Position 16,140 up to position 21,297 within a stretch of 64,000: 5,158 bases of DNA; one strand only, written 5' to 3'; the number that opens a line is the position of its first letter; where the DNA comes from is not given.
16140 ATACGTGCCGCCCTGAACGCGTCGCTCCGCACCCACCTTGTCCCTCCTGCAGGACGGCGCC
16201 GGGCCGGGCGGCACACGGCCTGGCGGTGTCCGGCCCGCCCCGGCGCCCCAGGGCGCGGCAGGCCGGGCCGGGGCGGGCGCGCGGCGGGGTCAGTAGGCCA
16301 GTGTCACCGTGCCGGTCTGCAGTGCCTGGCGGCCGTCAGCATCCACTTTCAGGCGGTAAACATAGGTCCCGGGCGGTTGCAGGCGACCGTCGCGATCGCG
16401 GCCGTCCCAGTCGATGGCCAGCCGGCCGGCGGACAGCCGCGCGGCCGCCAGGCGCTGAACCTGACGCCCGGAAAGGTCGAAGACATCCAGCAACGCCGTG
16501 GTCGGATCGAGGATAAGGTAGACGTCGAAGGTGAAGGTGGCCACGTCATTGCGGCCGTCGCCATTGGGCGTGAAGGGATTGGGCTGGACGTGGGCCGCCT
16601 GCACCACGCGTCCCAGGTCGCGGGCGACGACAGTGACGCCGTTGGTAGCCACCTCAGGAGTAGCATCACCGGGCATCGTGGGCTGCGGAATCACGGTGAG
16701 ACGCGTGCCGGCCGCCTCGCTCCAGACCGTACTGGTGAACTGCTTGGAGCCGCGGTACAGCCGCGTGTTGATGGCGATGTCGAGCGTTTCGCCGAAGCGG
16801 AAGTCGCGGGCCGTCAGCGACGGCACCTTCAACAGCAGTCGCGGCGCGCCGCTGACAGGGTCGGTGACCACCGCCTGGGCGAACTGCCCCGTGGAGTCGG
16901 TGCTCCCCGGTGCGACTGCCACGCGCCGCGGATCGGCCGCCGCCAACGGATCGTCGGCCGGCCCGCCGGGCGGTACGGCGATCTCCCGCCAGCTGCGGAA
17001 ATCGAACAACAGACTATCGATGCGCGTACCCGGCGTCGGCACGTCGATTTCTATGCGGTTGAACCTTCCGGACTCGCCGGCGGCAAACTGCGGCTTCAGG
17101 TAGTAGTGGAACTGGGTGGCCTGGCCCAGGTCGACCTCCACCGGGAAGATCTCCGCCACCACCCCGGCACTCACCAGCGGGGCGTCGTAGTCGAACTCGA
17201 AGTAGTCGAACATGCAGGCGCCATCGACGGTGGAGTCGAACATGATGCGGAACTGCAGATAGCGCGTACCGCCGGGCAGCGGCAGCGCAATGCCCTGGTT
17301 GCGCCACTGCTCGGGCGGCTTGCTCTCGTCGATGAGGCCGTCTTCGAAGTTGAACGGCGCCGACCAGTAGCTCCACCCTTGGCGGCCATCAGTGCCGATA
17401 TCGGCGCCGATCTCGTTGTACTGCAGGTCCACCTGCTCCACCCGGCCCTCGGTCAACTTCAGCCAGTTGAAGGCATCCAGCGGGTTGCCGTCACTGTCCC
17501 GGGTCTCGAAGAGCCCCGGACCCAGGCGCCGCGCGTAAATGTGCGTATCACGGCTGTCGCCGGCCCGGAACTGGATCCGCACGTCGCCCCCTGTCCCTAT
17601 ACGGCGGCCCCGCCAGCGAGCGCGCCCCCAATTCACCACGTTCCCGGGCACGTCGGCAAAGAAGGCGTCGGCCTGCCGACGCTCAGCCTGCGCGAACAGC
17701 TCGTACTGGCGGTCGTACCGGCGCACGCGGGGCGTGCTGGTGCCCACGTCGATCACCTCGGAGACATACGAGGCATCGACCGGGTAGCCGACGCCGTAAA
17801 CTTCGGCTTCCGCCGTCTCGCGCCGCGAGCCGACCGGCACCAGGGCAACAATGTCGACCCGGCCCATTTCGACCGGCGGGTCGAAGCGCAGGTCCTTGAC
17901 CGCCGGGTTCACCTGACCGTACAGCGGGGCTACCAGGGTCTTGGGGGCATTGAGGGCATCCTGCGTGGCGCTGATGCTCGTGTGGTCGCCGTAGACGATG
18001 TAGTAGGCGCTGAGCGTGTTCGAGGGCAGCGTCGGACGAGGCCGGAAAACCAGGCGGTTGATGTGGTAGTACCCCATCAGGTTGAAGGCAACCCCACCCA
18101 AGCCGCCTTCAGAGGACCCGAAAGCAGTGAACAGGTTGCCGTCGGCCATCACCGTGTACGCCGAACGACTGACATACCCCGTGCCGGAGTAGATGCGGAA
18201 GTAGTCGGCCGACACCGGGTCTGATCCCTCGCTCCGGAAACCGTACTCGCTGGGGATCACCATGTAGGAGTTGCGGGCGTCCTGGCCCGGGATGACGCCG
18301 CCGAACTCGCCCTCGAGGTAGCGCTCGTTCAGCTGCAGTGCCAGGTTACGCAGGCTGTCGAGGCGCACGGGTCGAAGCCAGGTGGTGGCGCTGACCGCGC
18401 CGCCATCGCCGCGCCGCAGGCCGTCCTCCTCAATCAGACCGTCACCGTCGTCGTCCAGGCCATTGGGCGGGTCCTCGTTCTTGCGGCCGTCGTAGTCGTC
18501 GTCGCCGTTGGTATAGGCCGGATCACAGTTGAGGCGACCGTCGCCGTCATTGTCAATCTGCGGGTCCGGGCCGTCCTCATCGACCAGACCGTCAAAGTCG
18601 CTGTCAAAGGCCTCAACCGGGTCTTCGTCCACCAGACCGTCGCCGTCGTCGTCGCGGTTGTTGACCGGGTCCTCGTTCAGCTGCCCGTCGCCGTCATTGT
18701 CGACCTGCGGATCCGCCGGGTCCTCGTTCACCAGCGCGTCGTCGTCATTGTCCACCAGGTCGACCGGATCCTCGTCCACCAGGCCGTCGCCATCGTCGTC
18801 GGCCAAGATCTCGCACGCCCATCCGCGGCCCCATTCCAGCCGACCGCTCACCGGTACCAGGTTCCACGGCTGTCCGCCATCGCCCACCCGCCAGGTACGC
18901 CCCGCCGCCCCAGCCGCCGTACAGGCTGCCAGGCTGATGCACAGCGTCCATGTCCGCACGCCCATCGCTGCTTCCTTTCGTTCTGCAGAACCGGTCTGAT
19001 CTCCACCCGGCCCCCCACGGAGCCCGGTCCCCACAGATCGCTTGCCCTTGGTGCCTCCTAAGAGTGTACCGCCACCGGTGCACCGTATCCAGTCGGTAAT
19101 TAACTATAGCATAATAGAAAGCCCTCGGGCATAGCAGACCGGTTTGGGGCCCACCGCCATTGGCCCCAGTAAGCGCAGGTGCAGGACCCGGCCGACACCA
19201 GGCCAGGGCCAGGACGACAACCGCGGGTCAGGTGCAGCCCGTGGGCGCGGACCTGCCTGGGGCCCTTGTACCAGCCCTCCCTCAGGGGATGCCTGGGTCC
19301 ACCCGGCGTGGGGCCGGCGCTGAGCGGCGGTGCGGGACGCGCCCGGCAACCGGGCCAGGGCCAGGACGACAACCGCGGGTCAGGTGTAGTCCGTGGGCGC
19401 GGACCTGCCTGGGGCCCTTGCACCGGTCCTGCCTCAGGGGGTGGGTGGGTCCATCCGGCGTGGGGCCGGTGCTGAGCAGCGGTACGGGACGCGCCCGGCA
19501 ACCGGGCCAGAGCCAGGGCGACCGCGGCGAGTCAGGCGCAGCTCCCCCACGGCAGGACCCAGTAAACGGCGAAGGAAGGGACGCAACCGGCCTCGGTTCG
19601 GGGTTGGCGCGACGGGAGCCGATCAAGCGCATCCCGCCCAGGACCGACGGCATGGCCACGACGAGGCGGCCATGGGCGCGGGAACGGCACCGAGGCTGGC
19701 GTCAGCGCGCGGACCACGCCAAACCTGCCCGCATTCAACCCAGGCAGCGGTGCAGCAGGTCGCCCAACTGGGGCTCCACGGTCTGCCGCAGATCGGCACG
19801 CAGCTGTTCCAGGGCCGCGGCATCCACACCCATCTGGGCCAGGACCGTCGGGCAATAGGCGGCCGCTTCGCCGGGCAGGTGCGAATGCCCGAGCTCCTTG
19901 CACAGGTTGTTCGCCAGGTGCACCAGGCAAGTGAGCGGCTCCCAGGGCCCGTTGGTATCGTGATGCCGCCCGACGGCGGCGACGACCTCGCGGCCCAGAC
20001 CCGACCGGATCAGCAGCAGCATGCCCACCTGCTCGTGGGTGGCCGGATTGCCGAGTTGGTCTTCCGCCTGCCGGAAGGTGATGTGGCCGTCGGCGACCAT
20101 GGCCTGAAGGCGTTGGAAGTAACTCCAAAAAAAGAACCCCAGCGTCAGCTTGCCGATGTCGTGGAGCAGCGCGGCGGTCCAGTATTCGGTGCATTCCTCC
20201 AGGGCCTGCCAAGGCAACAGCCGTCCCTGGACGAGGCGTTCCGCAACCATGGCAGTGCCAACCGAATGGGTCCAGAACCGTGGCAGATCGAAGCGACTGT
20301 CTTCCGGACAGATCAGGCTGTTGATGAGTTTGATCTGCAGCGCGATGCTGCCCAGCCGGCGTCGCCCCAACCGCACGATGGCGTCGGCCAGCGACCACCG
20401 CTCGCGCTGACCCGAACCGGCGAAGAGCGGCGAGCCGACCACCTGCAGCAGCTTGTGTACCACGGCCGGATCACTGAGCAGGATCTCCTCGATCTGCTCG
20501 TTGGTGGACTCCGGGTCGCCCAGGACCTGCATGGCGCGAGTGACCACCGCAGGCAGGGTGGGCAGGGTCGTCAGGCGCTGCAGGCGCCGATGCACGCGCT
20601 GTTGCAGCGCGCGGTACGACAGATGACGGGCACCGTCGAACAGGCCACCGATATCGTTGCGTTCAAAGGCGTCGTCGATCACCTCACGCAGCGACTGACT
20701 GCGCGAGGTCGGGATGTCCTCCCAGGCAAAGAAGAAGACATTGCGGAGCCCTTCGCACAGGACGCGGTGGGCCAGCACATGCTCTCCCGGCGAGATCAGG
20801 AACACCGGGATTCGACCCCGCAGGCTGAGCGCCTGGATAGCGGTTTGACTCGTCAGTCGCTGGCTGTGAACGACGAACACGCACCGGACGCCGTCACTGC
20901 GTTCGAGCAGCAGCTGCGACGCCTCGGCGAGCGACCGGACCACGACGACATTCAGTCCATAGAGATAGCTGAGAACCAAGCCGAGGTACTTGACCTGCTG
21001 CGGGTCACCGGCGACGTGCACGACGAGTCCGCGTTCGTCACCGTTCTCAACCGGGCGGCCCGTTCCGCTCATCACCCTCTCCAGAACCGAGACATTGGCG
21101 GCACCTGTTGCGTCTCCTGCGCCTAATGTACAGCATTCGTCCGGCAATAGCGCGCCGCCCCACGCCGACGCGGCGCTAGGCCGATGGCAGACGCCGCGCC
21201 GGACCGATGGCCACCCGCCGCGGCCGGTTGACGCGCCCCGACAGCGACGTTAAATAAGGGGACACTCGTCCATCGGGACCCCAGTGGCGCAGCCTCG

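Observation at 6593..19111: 12.5-kb co-directional block: three giant Ca-loop / discoidin-like / FlgD-Ig-tailed secreted proteins interleaved with a sugar-modifying cassette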

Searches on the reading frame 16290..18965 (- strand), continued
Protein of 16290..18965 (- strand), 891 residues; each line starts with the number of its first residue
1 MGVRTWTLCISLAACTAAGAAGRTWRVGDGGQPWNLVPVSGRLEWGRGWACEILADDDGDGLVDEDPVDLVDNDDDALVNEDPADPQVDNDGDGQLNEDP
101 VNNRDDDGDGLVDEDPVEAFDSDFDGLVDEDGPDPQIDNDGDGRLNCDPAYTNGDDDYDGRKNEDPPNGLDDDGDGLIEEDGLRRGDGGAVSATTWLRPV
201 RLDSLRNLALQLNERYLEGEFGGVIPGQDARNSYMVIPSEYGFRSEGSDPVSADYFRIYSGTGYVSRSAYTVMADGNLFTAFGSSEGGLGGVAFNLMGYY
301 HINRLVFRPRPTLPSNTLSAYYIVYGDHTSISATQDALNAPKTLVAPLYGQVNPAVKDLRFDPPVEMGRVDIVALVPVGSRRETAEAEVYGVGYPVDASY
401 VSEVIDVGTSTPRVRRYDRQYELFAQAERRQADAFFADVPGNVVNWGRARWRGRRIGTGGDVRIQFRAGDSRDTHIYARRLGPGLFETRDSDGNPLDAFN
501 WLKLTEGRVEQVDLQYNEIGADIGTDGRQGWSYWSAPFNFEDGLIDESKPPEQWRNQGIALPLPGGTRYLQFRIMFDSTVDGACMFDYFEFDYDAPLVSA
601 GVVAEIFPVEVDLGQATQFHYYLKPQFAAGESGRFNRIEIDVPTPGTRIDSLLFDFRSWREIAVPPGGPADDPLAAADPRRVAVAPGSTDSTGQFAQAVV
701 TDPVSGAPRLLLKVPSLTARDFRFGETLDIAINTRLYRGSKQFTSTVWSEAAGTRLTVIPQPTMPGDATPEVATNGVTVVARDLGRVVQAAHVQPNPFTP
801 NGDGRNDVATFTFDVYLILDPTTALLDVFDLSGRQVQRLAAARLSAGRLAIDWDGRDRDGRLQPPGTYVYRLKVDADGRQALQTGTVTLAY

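Call 52: find_encoding_contigs(protein=P0122, flank=10000, max_places=3)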
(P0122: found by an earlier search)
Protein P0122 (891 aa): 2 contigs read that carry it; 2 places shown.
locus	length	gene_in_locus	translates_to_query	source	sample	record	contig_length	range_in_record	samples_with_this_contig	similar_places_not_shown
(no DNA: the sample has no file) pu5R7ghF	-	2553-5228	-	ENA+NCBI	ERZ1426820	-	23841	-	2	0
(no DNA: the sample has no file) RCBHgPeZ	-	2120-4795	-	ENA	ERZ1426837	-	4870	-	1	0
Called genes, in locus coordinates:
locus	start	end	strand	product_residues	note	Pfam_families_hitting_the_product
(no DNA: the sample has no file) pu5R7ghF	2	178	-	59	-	?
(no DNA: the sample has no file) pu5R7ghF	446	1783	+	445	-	PF08668:HDOD, PF18019:Cas3_HD (weak), PF01966:HD (faint)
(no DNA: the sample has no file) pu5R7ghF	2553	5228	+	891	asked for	PF13585:CHU_C, PF13860:FlgD_ig (weak)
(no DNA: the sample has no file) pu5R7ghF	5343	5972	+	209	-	PF01986:DUF123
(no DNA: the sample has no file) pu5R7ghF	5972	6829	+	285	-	PF01261:AP_endonuc_2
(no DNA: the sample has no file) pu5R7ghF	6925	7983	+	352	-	PF01408:GFO_IDH_MocA, PF22725:GFO_IDH_MocA_C3, PF02894:GFO_IDH_MocA_C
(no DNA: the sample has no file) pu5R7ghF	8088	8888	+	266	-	PF01261:AP_endonuc_2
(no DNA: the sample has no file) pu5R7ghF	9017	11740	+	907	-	PF13860:FlgD_ig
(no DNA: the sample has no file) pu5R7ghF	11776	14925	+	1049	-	PF00754:F5_F8_type_C (faint), PF13585:CHU_C (weak), PF13860:FlgD_ig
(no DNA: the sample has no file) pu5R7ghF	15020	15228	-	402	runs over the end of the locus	PF01408:GFO_IDH_MocA, PF22725:GFO_IDH_MocA_C3, PF02894:GFO_IDH_MocA_C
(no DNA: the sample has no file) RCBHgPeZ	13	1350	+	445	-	PF08668:HDOD, PF18019:Cas3_HD (weak), PF01966:HD (faint)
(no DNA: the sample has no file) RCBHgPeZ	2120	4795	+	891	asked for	PF13585:CHU_C, PF13860:FlgD_ig (weak)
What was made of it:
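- Checked: An independent gene call on a same-species contig gives the same order: A, DUF123, TIM, Gfo, TIM, B, C (call 52).
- The same seven-gene order occurs in same-species contigs (call 52).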

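Call 68: search_protein_families(library=ncbifam, proteins=[L001:3614-6859:-, L001:2916-3569:-, L001:2478-2885:-, L001:1079-2440:-, L001:6929-7864:-, L001:7899-8645:-, L001:8642-9637:-, L001:12817-14847:+], max_evalue=0.001)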
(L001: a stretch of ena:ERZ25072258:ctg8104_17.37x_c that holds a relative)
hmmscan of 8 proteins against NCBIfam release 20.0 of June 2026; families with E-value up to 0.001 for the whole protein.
L001:3614-6859:- (1081 aa): 17 families
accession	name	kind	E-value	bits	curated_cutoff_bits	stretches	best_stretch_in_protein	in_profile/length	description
TIGR02795.1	tol_pal_ybgF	equivalog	6.4e-92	304.2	90.1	11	329-434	9-112/119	tol-pal system protein YbgF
TIGR03302.1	OM_YfiO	subfamily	5.7e-68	229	81.4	8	80-255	34-230/239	outer membrane protein assembly factor BamD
NF008068.0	PRK10803.1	equivalog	5.1e-36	125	383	3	333-437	154-256/263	cell division protein CpoB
NF052312.1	T9SS_PorW_SprE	equivalog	5.2e-35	121.3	250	4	286-449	180-342/716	type IX secretion system periplasmic lipoprotein PorW/SprE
NF040959.1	MamA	equivalog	6.2e-33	114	200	2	81-187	73-172/204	magnetosome protein MamA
TIGR02917.1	PEP_TPR_lipo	equivalog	3.2e-24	84.9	312.2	2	384-577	111-293/899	XrtA/PEP-CTERM system TPR-repeat protein PrsT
NF047507.1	TPR_BatC_Lepto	exception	1.1e-23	83.8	175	1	329-434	31-132/214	TPR repeat-containing protein BatC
NF052415.1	T3SS_chap_SctY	equivalog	2.1e-13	50.7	70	0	167-252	19-101/106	type III secretion apparatus assembly chaperone SctY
NF033920.0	C39_PA2778_fam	equivalog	1e-10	41.5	150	0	379-496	136-248/255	PA2778 family cysteine peptidase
NF008757.0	PRK11788.1-5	equivalog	1.5e-10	40.8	363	1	642-849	58-252/388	lipopolysaccharide assembly protein LapB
NF053852.1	vesicle_Bd0635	exception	2.1e-10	40.6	250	0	193-260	140-207/223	CpoB-like predatory vesicle lipoprotein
TIGR02552.1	LcrH_SycD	equivalog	8e-10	38.6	104.8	0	806-920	15-113/136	SycD/LcrH family type III secretion system chaperone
NF047481.1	lipo_LIC12587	subfamily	1.6e-07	30.9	200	0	892-951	57-115/213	LIC12587 family lipoprotein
NF052230.1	T9SS_PorE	exception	4.7e-07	28.5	600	1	361-470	20-126/648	PorE family type IX secretion system protein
TIGR00756.2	PPR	repeat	4.3e-05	23.4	20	0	662-682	7-27/35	pentatricopeptide repeat protein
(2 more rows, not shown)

L001:2916-3569:- (217 aa): 6 families
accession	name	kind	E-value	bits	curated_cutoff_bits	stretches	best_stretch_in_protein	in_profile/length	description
TIGR02796.1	tolQ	equivalog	1.5e-22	80.4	221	1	12-209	17-216/216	protein TolQ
TIGR02797.1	exbB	equivalog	5.8e-15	55.7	206.2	1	56-191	55-193/211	tonB-system energizer ExbB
NF007722.0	PRK10414.1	equivalog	3.3e-13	49.7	402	1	37-189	66-202/244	tol-pal system-associated acyl-CoA thioesterase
NF008066.0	PRK10801.1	equivalog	7.7e-10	38.6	403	1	104-209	115-219/230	Tol-Pal system protein TolQ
TIGR02805.1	exbB2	equivalog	3.3e-08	33.8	135.35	1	113-190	51-128/138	TonB-system energizer ExbB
NF006284.1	PRK08456.1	equivalog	1.3e-06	27.8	380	1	92-193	119-211/252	flagellar motor stator protein MotA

L001:2478-2885:- (135 aa): 5 families
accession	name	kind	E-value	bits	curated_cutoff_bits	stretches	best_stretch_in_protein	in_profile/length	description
TIGR02801.1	tolR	equivalog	1.3e-18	67.9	127.3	1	15-124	7-122/129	protein TolR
NF008429.0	PRK11267.1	equivalog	9.9e-14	51.6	216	1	8-124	13-128/141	TonB system transport protein ExbD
TIGR02803.1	ExbD_1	equivalog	1.1e-13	51.4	152.95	1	15-124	6-114/122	TonB system transport protein ExbD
TIGR02804.1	ExbD_2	equivalog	5.8e-11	42.8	123.45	1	15-122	6-111/121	TonB system transport protein ExbD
NF008248.0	PRK11024.1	equivalog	3e-08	33.9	162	1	14-132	17-141/142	colicin uptake protein TolR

L001:1079-2440:- (453 aa): 0 families

L001:6929-7864:- (311 aa): 5 families
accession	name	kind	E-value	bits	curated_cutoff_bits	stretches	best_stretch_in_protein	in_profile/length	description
NF033709.1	PorV_fam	subfamily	5.6e-22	78.7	90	1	23-311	3-326/326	PorV/PorQ family protein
NF033711.1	T9SS_PorQ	equivalog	6.8e-14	51.6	220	1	8-220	10-214/335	type IX secretion system protein PorQ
TIGR03519.1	T9SS_PorP_fam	subfamily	8.1e-12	45.2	90.55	1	83-311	63-292/292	PorP/SprF family type IX secretion system membrane protein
NF052325.1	PorVQ2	equivalog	8.8e-09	34.7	325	1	28-109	31-108/354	putative type IX sorting system protein PorV2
NF053685.1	BamG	equivalog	8.8e-05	21.7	250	0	116-140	135-159/397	BamG family beta-barrel-assembly machinery protein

L001:7899-8645:- (248 aa): 0 families

L001:8642-9637:- (331 aa): 0 families

L001:12817-14847:+ (676 aa): 28 families (the best 25 are shown)
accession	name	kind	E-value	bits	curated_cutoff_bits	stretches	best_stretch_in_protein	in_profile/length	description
TIGR02917.1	PEP_TPR_lipo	equivalog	3.6e-23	81.4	312.2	1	422-657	123-529/899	XrtA/PEP-CTERM system TPR-repeat protein PrsT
NF040959.1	MamA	equivalog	1.5e-21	76.8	200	1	488-590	67-169/204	magnetosome protein MamA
TIGR02521.1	type_IV_pilW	equivalog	5.6e-19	68.6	154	3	460-553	33-126/234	type IV pilus biogenesis/stability protein PilW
NF033762.1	social_mot_Tgl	equivalog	1.3e-17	64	225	1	562-654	33-127/252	social motility TPR repeat lipoprotein Tgl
NF033920.0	C39_PA2778_fam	equivalog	8.8e-13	48.2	150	2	476-557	173-255/255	PA2778 family cysteine peptidase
NF052415.1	T3SS_chap_SctY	equivalog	1.4e-12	48.1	70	2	593-659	6-72/106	type III secretion apparatus assembly chaperone SctY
NF033758.1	gliding_GltE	equivalog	1.3e-11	44.1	225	2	423-587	153-317/411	adventurous gliding motility TPR repeat lipoprotein GltE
NF002725.1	PRK02603.1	equivalog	6.6e-11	42.5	143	1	523-611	30-124/173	photosystem I assembly protein Ycf3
NF008391.2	PRK11189.1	equivalog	1e-10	41.6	250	1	424-516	99-190/297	lipoprotein NlpI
TIGR02795.1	tol_pal_ybgF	equivalog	9.6e-10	39.1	90.1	0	427-525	5-109/119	tol-pal system protein YbgF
NF047371.1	FlcA_CTERM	equivalog_domain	3.3e-09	35.8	300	1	512-652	424-564/646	periplasmic flagellar collar protein FlcA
TIGR02552.1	LcrH_SycD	equivalog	4.5e-09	36.1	104.8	0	452-557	12-117/136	SycD/LcrH family type III secretion system chaperone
NF047507.1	TPR_BatC_Lepto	exception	8.2e-09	35.2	175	1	533-636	31-139/214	TPR repeat-containing protein BatC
TIGR03939.1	PGA_TPR_OMP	equivalog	2e-08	33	366.65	1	419-590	48-218/800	poly-beta-1,6 N-acetyl-D-glucosamine export porin PgaA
TIGR00540.1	TPR_hemY_coli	hypoth_equivalog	2.6e-08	33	142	1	464-586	263-385/385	heme biosynthesis-associated TPR protein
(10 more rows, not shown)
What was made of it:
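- Closest known: T9SS type-B CTD cargo of Bacteroidota. Same: A PorV/PorQ/PorP-family barrel is encoded beside the A-type orthologs (call 68).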

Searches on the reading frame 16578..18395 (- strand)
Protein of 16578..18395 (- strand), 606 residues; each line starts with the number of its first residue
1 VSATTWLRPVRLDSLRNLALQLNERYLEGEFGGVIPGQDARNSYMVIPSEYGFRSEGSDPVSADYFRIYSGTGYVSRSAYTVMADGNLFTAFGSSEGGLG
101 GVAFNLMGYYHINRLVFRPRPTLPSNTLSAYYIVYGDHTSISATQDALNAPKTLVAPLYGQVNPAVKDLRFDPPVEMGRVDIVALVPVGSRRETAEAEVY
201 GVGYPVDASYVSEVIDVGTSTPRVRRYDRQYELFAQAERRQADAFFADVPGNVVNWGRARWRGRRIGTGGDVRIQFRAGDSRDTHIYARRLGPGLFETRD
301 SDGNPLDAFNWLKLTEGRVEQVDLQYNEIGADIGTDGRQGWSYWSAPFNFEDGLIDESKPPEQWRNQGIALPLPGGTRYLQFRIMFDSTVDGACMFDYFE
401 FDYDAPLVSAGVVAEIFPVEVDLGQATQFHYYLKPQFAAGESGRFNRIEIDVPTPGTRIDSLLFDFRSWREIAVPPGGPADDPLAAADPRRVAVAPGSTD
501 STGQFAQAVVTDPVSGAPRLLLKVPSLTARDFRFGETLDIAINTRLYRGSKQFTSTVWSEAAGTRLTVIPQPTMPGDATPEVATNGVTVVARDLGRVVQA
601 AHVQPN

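Call 83: search_protein_representatives(protein=window:16578-18395:-)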
Query: 606 residues. Proteins with E-value up to 0.001 (for the whole library): 208; up to 1e-10: 88; up to 1e-30: 19. The best 150 are listed.
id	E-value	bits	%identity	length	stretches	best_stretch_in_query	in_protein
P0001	0.0e+00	1384.7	100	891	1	1-606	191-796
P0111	4.9e-152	524.1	53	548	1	158-606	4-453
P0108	1.1e-151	523.0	47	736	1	3-606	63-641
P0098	3.8e-150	517.9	49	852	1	4-605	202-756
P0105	4.5e-129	448.3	45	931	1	3-606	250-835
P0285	8.2e-115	401.2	41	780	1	4-606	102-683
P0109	6.0e-114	398.3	44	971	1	1-597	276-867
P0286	2.1e-90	320.6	51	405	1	297-595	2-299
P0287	2.9e-89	316.8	53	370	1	3-294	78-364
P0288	8.1e-70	252.6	38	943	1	5-598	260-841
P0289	1.5e-63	231.9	58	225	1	253-428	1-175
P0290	1.0e-58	216.0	39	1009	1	5-594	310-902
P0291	2.2e-57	211.6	40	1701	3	244-592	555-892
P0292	9.1e-47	176.4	53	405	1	370-532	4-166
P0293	9.2e-47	176.4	52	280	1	422-606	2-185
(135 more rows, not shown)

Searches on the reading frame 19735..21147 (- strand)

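Call 8: search_protein_families(library=pfam, proteins=[window:19735-21147:-], max_evalue=0.001)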
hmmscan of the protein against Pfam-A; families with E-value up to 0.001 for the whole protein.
window:19735-21147:- (470 aa): 3 families
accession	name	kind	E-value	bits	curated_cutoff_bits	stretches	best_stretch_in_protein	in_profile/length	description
PF08668.18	HDOD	-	4.6e-32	111.5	22.9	1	195-397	1-195/196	HDOD domain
PF18019.7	Cas3_HD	-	2e-06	28.4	23.1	1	291-397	15-130/207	Cas3, HD domain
PF01966.28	HD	-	2.7e-05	24.9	22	1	292-398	2-88/116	HD domain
